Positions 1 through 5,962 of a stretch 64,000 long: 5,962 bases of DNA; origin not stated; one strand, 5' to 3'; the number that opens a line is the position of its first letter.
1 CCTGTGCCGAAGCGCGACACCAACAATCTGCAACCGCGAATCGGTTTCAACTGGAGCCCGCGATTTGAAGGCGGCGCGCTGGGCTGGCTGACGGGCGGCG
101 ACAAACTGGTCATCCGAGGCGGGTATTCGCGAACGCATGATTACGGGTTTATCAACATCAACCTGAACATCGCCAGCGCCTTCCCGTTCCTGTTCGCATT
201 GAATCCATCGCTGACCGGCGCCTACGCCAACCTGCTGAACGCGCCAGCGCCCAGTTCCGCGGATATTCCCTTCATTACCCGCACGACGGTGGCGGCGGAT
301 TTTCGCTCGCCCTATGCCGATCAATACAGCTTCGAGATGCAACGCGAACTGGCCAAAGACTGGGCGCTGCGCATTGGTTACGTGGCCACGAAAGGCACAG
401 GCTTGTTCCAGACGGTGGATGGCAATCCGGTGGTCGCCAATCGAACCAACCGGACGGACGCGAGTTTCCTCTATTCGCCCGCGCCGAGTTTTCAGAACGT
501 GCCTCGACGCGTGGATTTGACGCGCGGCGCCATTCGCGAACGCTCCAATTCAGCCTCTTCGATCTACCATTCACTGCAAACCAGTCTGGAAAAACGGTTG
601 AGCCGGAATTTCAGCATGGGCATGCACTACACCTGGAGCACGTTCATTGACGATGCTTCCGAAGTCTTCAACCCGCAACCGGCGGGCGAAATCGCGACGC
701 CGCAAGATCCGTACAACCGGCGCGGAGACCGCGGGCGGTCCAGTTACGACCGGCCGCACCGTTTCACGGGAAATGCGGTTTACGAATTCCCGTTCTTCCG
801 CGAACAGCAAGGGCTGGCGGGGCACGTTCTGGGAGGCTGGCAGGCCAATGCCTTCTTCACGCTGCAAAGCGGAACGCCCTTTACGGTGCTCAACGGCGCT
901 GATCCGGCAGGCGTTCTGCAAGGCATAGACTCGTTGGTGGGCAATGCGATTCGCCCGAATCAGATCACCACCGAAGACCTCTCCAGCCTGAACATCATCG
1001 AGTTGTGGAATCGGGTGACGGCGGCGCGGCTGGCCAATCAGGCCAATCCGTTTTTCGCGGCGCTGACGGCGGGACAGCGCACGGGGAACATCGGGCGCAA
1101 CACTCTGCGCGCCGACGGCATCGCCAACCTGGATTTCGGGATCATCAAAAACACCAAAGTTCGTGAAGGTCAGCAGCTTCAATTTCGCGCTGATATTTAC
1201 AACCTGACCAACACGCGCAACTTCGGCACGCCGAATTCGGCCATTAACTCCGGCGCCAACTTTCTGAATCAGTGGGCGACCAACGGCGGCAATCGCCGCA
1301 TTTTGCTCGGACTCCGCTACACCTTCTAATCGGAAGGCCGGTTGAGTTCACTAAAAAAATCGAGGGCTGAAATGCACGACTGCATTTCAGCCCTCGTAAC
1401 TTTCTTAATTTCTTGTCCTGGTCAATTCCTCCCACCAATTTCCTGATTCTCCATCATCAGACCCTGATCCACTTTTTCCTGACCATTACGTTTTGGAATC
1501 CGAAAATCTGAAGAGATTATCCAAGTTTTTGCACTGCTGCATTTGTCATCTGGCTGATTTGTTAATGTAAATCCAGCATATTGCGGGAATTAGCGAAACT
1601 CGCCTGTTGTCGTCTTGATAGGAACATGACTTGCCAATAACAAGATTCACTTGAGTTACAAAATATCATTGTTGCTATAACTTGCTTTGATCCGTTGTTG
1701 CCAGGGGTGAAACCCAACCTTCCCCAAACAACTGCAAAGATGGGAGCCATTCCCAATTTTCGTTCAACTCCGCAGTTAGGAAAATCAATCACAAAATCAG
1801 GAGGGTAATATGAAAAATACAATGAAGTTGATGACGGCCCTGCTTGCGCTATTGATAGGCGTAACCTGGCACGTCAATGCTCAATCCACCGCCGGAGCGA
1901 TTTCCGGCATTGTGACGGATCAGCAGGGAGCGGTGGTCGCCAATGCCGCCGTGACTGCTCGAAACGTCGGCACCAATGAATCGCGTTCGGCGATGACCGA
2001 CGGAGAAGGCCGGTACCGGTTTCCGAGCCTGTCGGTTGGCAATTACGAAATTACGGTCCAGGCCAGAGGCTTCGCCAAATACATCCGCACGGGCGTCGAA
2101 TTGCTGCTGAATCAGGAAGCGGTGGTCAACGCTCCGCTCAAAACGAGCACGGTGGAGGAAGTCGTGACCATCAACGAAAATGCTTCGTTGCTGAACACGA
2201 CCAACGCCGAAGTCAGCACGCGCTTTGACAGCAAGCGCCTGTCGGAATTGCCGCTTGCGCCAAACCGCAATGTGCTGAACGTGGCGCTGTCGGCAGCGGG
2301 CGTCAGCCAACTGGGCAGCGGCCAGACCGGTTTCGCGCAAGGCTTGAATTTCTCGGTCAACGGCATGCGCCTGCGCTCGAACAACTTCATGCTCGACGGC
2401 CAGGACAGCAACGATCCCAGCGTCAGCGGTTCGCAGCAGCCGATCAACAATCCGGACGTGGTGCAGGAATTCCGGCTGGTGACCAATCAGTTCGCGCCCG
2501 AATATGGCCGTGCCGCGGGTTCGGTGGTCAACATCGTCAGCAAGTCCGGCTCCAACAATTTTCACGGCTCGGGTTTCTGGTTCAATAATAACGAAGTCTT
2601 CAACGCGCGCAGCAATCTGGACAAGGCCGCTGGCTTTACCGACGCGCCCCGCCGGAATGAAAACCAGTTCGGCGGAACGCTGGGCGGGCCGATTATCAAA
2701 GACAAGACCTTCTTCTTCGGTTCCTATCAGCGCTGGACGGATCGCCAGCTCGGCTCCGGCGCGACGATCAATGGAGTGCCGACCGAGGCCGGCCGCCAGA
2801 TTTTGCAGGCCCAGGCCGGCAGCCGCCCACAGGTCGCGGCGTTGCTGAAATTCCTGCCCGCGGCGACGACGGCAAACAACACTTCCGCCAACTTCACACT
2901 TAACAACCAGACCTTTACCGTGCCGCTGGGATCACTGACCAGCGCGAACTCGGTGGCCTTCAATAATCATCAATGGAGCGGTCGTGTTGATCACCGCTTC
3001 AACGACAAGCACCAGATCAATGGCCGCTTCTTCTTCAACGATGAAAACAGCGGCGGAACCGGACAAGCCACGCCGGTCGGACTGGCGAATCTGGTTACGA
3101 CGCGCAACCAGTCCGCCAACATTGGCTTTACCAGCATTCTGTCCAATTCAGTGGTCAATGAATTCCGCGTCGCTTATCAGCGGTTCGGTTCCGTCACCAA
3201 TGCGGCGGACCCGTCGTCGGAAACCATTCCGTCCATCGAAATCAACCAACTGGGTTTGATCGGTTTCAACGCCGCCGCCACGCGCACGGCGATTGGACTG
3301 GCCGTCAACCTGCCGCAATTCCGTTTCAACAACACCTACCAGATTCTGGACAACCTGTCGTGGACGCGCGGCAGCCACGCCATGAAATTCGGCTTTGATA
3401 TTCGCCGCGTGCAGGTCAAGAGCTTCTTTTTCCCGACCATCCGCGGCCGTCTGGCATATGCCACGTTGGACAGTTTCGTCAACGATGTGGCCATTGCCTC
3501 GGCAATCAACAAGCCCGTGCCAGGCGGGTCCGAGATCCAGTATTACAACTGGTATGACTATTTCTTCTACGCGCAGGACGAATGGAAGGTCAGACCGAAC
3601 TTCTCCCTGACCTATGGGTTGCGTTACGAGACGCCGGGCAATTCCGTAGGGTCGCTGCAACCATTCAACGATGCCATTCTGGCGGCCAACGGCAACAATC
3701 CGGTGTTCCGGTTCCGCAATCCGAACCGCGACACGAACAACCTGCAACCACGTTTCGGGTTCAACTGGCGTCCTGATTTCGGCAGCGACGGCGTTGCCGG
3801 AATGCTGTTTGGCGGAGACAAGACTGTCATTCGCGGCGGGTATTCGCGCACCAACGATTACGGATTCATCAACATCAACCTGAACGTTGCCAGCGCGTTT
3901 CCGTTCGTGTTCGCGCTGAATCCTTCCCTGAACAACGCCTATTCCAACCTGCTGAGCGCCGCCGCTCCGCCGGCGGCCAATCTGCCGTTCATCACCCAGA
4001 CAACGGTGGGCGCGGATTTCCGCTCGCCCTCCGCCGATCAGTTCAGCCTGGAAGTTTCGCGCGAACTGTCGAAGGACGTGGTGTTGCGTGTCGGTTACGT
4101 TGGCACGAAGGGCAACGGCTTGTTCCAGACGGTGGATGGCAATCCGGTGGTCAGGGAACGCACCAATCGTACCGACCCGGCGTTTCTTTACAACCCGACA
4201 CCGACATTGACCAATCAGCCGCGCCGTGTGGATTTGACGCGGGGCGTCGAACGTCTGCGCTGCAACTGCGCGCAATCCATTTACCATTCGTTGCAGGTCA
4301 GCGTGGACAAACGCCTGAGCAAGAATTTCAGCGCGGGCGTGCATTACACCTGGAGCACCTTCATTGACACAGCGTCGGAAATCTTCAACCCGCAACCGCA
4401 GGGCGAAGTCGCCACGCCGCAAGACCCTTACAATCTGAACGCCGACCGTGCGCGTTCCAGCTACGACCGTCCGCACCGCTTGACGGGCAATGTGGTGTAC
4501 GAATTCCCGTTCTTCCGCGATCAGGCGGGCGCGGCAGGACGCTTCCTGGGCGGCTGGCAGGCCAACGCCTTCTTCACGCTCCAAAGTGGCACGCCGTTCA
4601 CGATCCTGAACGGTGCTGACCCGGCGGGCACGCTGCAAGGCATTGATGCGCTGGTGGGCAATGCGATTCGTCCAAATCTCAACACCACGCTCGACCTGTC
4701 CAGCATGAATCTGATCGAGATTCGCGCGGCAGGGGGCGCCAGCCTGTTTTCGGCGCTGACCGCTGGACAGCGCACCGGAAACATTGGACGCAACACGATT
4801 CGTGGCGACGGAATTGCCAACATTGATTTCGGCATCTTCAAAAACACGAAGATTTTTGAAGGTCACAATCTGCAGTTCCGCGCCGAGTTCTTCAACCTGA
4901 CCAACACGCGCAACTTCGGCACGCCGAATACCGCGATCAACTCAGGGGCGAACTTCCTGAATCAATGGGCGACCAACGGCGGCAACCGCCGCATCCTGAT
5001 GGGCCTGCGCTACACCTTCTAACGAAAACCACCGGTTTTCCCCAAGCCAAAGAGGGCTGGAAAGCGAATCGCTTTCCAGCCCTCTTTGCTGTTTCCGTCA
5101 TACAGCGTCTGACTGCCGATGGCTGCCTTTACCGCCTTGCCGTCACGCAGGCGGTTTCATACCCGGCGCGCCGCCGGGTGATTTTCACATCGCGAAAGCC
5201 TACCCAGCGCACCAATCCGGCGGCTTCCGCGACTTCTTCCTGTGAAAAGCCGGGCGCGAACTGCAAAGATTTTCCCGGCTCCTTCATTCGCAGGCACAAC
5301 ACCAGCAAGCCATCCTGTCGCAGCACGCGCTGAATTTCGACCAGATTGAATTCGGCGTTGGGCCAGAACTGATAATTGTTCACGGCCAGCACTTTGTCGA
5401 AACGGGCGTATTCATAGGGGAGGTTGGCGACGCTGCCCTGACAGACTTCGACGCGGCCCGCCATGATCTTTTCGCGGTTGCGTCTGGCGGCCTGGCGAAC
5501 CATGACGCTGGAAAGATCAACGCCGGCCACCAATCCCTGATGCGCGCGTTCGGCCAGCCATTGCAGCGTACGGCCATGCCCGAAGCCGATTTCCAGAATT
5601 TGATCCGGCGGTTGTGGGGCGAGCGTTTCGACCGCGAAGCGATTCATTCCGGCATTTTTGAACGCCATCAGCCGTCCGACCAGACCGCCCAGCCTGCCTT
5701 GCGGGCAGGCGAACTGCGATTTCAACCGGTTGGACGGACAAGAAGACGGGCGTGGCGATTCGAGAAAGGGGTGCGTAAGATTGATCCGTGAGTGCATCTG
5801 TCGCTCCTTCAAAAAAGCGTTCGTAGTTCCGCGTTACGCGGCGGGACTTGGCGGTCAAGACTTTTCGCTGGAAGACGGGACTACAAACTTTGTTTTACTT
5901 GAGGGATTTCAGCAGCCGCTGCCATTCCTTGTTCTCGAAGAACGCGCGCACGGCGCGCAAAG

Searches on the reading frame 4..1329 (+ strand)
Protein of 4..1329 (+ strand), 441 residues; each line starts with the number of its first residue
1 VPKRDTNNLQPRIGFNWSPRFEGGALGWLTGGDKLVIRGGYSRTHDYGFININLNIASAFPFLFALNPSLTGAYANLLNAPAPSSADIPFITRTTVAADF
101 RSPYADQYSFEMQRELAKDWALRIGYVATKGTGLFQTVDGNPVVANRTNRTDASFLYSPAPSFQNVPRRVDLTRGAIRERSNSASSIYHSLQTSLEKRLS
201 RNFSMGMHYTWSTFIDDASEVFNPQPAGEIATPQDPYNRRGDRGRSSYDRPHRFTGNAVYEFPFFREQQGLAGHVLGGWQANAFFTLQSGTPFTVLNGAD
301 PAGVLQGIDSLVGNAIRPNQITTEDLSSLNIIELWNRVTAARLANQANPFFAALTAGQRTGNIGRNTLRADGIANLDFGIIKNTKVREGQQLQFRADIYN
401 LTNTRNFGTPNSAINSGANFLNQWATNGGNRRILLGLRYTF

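Call 9: search_protein_families(library=pfam, proteins=[window:4-1329:+], max_evalue=0.001)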
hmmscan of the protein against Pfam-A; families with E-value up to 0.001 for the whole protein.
window:4-1329:+ (441 aa): 1 family
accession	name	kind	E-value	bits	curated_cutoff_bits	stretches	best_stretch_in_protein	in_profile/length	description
PF25183.1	OMP_b-brl_4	-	2.7e-88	297.8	30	1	4-432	433-836/838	Outer membrane beta barrel domain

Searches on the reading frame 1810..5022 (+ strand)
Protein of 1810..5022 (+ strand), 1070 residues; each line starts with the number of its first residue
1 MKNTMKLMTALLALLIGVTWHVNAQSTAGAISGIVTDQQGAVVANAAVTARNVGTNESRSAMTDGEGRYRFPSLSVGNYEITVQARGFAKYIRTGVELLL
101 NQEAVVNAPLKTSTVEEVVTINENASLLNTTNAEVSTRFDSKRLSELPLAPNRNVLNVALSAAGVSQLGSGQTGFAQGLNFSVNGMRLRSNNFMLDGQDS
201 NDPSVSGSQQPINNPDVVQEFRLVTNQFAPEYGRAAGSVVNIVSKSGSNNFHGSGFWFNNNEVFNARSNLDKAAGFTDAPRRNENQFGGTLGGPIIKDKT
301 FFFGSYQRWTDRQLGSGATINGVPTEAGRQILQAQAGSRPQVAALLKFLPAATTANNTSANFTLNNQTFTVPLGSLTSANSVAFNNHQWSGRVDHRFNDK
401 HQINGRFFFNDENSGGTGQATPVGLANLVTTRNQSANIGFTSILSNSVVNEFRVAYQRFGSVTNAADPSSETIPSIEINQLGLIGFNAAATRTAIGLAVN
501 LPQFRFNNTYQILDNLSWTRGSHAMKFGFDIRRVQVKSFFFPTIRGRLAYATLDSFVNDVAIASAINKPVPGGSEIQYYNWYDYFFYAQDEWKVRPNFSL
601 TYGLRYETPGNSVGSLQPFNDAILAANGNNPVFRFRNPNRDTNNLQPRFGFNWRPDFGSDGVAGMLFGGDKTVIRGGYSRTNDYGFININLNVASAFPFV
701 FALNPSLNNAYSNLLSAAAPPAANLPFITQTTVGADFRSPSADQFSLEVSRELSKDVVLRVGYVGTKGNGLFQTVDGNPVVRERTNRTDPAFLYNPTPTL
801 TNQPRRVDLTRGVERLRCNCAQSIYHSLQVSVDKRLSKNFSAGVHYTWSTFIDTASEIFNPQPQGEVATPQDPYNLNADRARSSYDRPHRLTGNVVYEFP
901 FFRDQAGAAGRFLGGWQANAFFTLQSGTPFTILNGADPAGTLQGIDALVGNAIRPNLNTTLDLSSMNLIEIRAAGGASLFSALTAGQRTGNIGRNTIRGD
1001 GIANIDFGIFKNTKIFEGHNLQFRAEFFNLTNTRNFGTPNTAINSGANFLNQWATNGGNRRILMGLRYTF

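Call 9: search_protein_families(library=pfam, proteins=[window:1810-5022:+], max_evalue=0.001)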
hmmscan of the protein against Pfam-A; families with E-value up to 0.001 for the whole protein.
window:1810-5022:+ (1070 aa): 4 families
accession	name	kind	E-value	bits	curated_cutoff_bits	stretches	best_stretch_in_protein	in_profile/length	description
PF25183.1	OMP_b-brl_4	-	8.3e-153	511.2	30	1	243-1061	1-836/838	Outer membrane beta barrel domain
PF13620.12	CarboxypepD_reg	-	3.3e-21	75.9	32.3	1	31-110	2-81/82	Carboxypeptidase regulatory-like domain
PF13715.12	CarbopepD_reg_2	-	2.4e-05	24.7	32.2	1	31-119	1-87/88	CarboxypepD_reg-like domain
PF17210.9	SdrD_B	-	0.00042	20.9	29.7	0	37-85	18-66/112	SdrD B-like domain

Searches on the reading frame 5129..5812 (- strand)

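Call 9: search_protein_families(library=pfam, proteins=[window:5129-5812:-], max_evalue=0.001)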
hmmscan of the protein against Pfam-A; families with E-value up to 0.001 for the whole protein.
window:5129-5812:- (227 aa): 7 families
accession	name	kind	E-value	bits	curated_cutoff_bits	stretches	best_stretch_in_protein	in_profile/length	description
PF13649.12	Methyltransf_25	-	5.8e-18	65.8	27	1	72-168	1-97/97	Methyltransferase domain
PF08241.18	Methyltransf_11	-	3.3e-17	63.3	21.2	1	73-172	1-95/95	Methyltransferase domain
PF13847.12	Methyltransf_31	-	1.5e-11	44.7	27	1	71-173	6-110/145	Methyltransferase domain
PF08242.18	Methyltransf_12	-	1e-09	39.4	30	1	73-170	1-98/98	Methyltransferase domain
PF01209.24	Ubie_methyltran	-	6.5e-07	29.4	20.1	1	58-177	37-155/233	ubiE/COQ5 methyltransferase family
PF02353.26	CMAS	-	0.00031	20.6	27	1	59-172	53-164/273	Mycolic acid cyclopropane synthetase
PF13489.12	Methyltransf_23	-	0.00088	19.5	27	0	63-172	15-116/164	Methyltransferase domain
